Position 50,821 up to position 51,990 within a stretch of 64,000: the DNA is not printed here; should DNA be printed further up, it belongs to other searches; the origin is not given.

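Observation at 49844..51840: Stand-alone MbnP/MbnH 'metallo-mystery pair' embedded between B12-regulated transporters, next to folE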

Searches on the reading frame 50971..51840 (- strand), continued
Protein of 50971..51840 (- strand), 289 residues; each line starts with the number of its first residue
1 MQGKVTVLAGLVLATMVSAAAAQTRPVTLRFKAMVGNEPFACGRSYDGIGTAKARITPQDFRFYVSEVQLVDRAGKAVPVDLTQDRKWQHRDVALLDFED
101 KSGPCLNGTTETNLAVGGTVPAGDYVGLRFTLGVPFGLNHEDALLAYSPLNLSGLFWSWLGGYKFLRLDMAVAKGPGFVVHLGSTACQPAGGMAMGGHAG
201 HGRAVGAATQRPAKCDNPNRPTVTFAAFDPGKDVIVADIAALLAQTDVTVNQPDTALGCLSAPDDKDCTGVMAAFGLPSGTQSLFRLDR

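Call 30: find_encoding_contigs(protein=P0008, flank=8000, max_places=1)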
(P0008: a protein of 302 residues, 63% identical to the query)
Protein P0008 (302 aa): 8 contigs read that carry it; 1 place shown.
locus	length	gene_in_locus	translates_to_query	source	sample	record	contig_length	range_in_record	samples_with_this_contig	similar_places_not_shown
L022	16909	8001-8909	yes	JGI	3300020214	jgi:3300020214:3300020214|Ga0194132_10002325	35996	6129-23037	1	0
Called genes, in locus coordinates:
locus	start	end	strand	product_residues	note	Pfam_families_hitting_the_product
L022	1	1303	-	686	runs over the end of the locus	PF07719:TPR_2 (faint), PF13176:TPR_7 (faint), PF13181:TPR_8 (faint), PF13371:TPR_9 (faint), PF13424:TPR_12 (faint), PF13428:TPR_14 (faint), PF13432:TPR_16 (faint), PF14559:TPR_19 (faint)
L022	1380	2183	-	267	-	PF00528:BPD_transp_1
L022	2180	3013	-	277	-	PF00528:BPD_transp_1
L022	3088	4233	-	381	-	PF01547:SBP_bac_1, PF13416:SBP_bac_8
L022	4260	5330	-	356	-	PF00005:ABC_tran, PF13304:AAA_21 (faint), PF08402:TOBE_2 (weak)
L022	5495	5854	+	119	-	-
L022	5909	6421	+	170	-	PF07987:DUF1775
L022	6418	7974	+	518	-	PF04234:CopC, PF05425:CopD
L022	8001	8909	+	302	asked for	PF20243:MbnP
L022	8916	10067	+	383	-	PF03150:CCP_MauG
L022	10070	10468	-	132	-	PF12802:MarR_2 (faint), PF12840:HTH_20 (faint), PF25212:HVO_A0114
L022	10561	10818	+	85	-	-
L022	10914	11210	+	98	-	PF15731:MqsA_antitoxin, PF13560:HTH_31 (weak), PF01381:HTH_3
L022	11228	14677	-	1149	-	PF17757:UvrB_inter, PF02559:CarD_TRCF_RID, PF00270:DEAD, PF04851:ResIII, PF00271:Helicase_C, PF03461:TRCF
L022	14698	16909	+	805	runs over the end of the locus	PF17191:RecG_wedge, PF01336:tRNA_anti-codon (weak), PF00270:DEAD, PF04851:ResIII, PF00271:Helicase_C, PF19833:RecG_dom3_C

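Call 39: find_encoding_contigs(protein=P0024, flank=8000, max_places=1)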
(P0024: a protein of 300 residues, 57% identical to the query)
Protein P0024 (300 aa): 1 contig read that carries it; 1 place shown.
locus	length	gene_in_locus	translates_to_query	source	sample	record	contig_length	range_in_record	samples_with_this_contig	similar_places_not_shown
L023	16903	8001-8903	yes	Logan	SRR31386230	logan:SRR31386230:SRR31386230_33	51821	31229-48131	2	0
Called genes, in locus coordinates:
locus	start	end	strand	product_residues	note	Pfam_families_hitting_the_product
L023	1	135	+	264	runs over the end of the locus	PF01596:Methyltransf_3 (faint), PF13578:Methyltransf_24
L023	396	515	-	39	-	PF08173:YbgT_YccB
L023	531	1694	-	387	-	PF02322:Cyt_bd_oxida_II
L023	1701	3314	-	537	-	PF01654:Cyt_bd_oxida_I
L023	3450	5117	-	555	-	PF00664:ABC_membrane (faint), PF00005:ABC_tran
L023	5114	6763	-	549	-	PF00664:ABC_membrane, PF00005:ABC_tran, PF13304:AAA_21 (faint)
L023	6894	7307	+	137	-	-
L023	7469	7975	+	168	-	PF04314:LpqE-like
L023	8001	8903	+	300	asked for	PF20243:MbnP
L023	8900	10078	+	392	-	PF03150:CCP_MauG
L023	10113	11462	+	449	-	PF03929:PepSY_TM, PF03413:PepSY (faint)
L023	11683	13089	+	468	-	PF07063:HGLS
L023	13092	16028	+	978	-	PF01565:FAD_binding_4, PF02913:FAD-oxidase_C, PF13183:Fer4_8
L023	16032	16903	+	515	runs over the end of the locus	PF00171:Aldedh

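Call 40: find_encoding_contigs(protein=P0018, flank=8000, max_places=1)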
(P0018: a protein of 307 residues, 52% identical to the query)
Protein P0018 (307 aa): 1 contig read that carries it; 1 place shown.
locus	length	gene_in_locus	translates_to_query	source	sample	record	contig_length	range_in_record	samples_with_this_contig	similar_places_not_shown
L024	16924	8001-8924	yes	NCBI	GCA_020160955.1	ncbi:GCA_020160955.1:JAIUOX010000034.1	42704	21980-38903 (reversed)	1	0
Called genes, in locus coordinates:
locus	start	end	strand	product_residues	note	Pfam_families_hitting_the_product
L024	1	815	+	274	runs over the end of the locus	PF01497:Peripla_BP_2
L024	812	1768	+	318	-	PF01032:FecCD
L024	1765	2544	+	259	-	PF00005:ABC_tran, PF13304:AAA_21 (faint)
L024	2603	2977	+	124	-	PF11162:DUF2946 (weak)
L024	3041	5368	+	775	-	PF07715:Plug, PF00593:TonB_dep_Rec_b-barrel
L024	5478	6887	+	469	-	PF03929:PepSY_TM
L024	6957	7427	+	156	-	PF04314:LpqE-like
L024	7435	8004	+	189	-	-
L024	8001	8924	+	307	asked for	PF20243:MbnP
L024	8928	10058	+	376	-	PF00034:Cytochrom_C (faint), PF03150:CCP_MauG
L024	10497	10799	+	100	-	PF03544:TonB_C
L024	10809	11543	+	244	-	PF01618:MotA_ExbB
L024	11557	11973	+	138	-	PF02472:ExbD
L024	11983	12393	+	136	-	-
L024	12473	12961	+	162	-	-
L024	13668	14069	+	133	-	-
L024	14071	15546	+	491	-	PF13442:Cytochrome_CBB3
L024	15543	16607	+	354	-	-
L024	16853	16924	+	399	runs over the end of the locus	PF25323:6TM_PilS (weak), PF02518:HATPase_c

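Call 41: find_encoding_contigs(protein=P0031, flank=8000, max_places=1)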
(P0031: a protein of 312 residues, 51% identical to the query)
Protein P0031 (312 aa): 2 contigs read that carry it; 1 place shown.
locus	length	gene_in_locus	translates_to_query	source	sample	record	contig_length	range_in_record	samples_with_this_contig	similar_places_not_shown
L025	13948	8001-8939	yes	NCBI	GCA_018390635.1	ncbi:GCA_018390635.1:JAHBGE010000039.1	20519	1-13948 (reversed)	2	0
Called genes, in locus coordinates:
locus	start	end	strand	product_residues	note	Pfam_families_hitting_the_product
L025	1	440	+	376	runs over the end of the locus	PF00268:Ribonuc_red_sm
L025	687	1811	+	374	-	PF03150:CCP_MauG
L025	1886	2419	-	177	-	PF00072:Response_reg, PF02954:HTH_8, PF13556:HTH_30 (weak)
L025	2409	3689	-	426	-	PF02518:HATPase_c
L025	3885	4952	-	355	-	-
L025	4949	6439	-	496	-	PF13442:Cytochrome_CBB3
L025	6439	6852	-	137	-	-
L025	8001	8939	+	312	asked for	PF20243:MbnP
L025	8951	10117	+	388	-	PF00034:Cytochrom_C (faint), PF03150:CCP_MauG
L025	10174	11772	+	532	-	PF04234:CopC, PF05425:CopD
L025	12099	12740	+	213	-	-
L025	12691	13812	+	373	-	PF13560:HTH_31, PF01381:HTH_3, PF06114:Peptidase_M78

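Call 42: find_encoding_contigs(protein=P0037, flank=8000, max_places=1)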
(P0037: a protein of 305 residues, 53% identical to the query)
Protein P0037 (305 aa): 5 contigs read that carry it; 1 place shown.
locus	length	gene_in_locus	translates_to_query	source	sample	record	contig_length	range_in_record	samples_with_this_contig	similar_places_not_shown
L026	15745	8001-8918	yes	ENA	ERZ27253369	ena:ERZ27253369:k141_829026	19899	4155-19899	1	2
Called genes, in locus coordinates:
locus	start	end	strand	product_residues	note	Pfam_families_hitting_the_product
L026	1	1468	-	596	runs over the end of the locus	PF00496:SBP_bac_5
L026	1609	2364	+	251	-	PF00106:adh_short, PF08659:KR, PF13561:adh_short_C2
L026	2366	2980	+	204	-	PF28549:NDPSase_N, PF00293:NUDIX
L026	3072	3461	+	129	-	PF11162:DUF2946 (weak)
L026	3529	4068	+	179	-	PF07987:DUF1775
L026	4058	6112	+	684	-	PF07715:Plug, PF00593:TonB_dep_Rec_b-barrel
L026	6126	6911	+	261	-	PF13103:TonB_2 (faint), PF03544:TonB_C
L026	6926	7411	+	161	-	PF04314:LpqE-like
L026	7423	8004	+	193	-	-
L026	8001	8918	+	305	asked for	PF20243:MbnP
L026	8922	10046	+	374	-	PF00034:Cytochrom_C (faint), PF03150:CCP_MauG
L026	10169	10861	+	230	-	PF01965:DJ-1_PfpI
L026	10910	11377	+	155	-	PF04314:LpqE-like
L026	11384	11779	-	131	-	PF01124:MAPEG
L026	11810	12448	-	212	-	PF14681:UPRTase, PF00156:Pribosyltran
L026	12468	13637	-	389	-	PF07958:DUF1688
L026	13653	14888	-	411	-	PF12471:GTP_CH_N, PF00925:GTP_cyclohydro2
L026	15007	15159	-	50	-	-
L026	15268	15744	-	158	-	?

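Call 50: find_encoding_contigs(protein=P0084, flank=6000, max_places=1)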
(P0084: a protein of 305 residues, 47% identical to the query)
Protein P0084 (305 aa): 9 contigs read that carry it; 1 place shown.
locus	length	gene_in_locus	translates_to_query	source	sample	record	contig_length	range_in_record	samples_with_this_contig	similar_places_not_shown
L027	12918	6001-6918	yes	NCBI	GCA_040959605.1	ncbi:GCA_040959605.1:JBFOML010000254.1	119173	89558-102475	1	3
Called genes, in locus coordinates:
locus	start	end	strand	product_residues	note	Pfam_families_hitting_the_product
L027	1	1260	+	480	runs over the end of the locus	PF06863:DUF1254, PF06742:DUF1214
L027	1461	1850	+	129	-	PF11162:DUF2946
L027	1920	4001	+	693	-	PF07715:Plug, PF00593:TonB_dep_Rec_b-barrel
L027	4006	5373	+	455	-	PF03929:PepSY_TM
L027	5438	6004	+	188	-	-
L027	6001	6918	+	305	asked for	PF20243:MbnP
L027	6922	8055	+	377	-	PF00034:Cytochrom_C (faint), PF03150:CCP_MauG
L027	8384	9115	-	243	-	PF01955:CbiZ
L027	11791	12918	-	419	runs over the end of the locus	PF03033:Glyco_transf_28, PF00201:UDPGT (weak), PF06722:EryCIII-like_C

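Call 51: find_encoding_contigs(protein=P0109, flank=6000, max_places=1)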
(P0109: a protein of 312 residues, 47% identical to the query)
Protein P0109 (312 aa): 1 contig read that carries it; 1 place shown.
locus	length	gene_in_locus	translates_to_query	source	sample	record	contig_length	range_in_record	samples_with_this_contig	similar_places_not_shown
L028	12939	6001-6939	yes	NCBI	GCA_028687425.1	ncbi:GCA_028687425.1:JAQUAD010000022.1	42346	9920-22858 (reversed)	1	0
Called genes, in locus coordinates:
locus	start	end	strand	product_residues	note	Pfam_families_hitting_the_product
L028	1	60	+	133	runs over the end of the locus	PF00072:Response_reg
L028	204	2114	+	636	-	PF07715:Plug, PF00593:TonB_dep_Rec_b-barrel, PF14905:OMP_b-brl_3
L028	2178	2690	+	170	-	PF07638:Sigma70_ECF (weak), PF04542:Sigma70_r2, PF08281:Sigma70_r4_2, PF04545:Sigma70_r4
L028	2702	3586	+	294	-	PF16220:DUF4880, PF04773:FecR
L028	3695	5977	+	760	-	PF07660:STN, PF07715:Plug, PF00593:TonB_dep_Rec_b-barrel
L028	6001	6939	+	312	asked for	PF20243:MbnP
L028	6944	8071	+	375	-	PF00034:Cytochrom_C (faint), PF03150:CCP_MauG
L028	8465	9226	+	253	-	-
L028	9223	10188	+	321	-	-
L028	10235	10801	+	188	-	PF00857:Isochorismatase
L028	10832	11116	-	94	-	-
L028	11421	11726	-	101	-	PF14026:SCO4226-like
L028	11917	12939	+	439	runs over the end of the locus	PF00034:Cytochrom_C (faint), PF03150:CCP_MauG, PF13442:Cytochrome_CBB3 (faint), PF21419:RoxA-like_Cyt-c (faint)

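Call 52: find_encoding_contigs(protein=P0053, flank=6000, max_places=1)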
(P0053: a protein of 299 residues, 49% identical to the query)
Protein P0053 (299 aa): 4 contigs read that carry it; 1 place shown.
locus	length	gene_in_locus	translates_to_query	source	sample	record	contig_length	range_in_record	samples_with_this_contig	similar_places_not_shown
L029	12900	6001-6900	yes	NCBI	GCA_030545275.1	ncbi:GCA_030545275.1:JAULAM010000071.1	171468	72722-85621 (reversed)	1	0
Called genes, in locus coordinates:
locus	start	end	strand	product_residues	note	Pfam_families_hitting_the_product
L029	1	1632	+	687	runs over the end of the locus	PF07715:Plug, PF00593:TonB_dep_Rec_b-barrel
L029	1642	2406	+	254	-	PF03544:TonB_C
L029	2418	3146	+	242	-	PF01618:MotA_ExbB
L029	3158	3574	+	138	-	PF02472:ExbD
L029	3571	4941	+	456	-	PF03929:PepSY_TM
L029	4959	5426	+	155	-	PF04314:LpqE-like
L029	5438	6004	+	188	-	-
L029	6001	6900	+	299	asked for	PF20243:MbnP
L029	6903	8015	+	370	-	PF00034:Cytochrom_C (faint), PF03150:CCP_MauG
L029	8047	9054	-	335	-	PF00165:HTH_AraC (faint), PF12833:HTH_18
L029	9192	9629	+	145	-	-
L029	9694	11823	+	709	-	PF07715:Plug, PF00593:TonB_dep_Rec_b-barrel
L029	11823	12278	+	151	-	-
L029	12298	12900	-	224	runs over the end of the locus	PF00881:Nitroreductase, PF14512:TM1586_NiRdase (faint)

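Call 76: predict_structure(alignment_id=A5)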
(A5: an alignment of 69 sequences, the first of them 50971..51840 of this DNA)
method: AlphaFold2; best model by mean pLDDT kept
length: 289 residues; sequences in the alignment: 69
mean_pLDDT: 87.4   pTM: 0.85
mean pLDDT of the five models: 87.4, 87.0, 86.8, 86.6, 85.3
residues with pLDDT >= 90: 186; 70-90: 54; 50-70: 44; < 50: 5
segments of 3 or more residues with pLDDT < 50: none
pLDDT, mean of each block of 10 residues (from residue 1): 56 64 94 98 97 97 97 98 95 96 91 97 97 88 76 61 87 94 87 58 54 87 97 98 97 92 91 93 97
secondary structure, 60 per line:
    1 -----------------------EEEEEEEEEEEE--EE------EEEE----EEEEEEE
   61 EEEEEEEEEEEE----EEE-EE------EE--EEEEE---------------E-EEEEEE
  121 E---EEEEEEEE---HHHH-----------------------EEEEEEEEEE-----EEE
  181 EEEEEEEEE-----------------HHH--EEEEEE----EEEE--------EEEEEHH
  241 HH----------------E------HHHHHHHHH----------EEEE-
elements in order: E24-35 E46-49 E54-72 E77-79 E93-97 E115-121 E125-132 H136-139 E163-172 E178-189 E212-217 E222-225 E234-238 H239-242 H266-274 E285-288

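Call 78: fold_search(model_id=the predicted structure, library=pdb)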
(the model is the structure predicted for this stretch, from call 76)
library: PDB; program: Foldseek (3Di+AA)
matches with E <= 10: 608; with E <= 0.001: 6
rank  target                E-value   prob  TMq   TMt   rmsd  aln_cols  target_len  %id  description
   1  7l6g_C                6.0e-21  1.00  0.77  0.77   3.3       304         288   30  MbnP from Methylosinus trichosporium (released 2021-05-26)
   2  7l6g_B                8.9e-21  1.00  0.76  0.76   3.3       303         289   30  MbnP from Methylosinus trichosporium (released 2021-05-26)
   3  7l6g_E                1.2e-20  1.00  0.76  0.74   3.7       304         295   30  MbnP from Methylosinus trichosporium (released 2021-05-26)
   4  7l6g_F                2.3e-20  1.00  0.76  0.76   3.5       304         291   30  MbnP from Methylosinus trichosporium (released 2021-05-26)
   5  7l6g_A                4.9e-20  1.00  0.76  0.75   3.6       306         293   29  MbnP from Methylosinus trichosporium (released 2021-05-26)
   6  7l6g_D                6.5e-20  1.00  0.77  0.77   3.3       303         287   30  MbnP from Methylosinus trichosporium (released 2021-05-26)
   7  4nre                  2.9e-02  0.28  0.15  0.07  15.4       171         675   14  The structure of human 15-lipoxygenase-2 with a substrate mimic (released 2014-02-12)
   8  8viy                  4.4e-02  0.23  0.14  0.07  14.7       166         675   14  15-Lipoxygenase-2 V427L (released 2024-12-11)
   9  3zss_A                7.7e-02  0.12  0.10  0.05  15.1       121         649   17  Apo form of GlgE isoform 1 from Streptomyces coelicolor (released 2011-09-14)
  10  4u2z_A                7.7e-02  0.11  0.10  0.05  15.0       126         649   15  X-ray crystal structure of an Sco GlgEI-V279S/1,2,2-trifluromaltose complex (released 2015-07-22)
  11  3uc2_D                8.6e-02  0.14  0.10  0.24  16.4       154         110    5  Crystal structure of a DUF4426 family protein (PA0388) from Pseudomonas aeruginosa PAO1 at 2.09 A resolution (released 2011-11-23)
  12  4cn1_A                9.2e-02  0.11  0.11  0.06  14.5       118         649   18  GlgE isoform 1 from Streptomyces coelicolor D394A mutant with maltose- 1-phosphate bound (released 2014-05-21)
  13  3u6g_B                9.7e-02  0.14  0.14  0.25  11.9       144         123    8  Crystal structure of a domain of unknown function, DUF4425 (BVU_3708) from Bacteroides vulgatus ATCC 8482 at 1.35 A re (released 2011-11-02)
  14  4p1x_B                1.1e-01  0.08  0.15  0.16  15.6       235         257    8  Crystal structure of staphylococcal LUK prepore (released 2014-10-01)
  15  5lgw_A                1.3e-01  0.11  0.09  0.05  13.5       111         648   16  GlgE isoform 1 from Streptomyces coelicolor D394A mutant co-crystallised with maltodextrin (released 2016-08-17)
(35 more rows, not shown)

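Call 81: list_cluster_members(proteins=[P0121, window:50971-51840:-])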
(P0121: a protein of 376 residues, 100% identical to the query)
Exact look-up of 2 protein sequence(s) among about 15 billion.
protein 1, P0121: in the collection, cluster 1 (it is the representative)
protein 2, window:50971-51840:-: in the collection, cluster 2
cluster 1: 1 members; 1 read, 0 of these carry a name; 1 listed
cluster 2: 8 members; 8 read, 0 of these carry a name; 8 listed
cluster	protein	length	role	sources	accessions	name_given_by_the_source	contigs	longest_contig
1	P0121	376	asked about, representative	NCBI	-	-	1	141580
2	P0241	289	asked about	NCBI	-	-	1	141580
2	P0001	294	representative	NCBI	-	-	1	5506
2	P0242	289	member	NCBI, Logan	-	-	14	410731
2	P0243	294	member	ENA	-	-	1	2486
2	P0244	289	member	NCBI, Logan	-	-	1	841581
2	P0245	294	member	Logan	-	-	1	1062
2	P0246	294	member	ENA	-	-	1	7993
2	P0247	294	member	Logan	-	-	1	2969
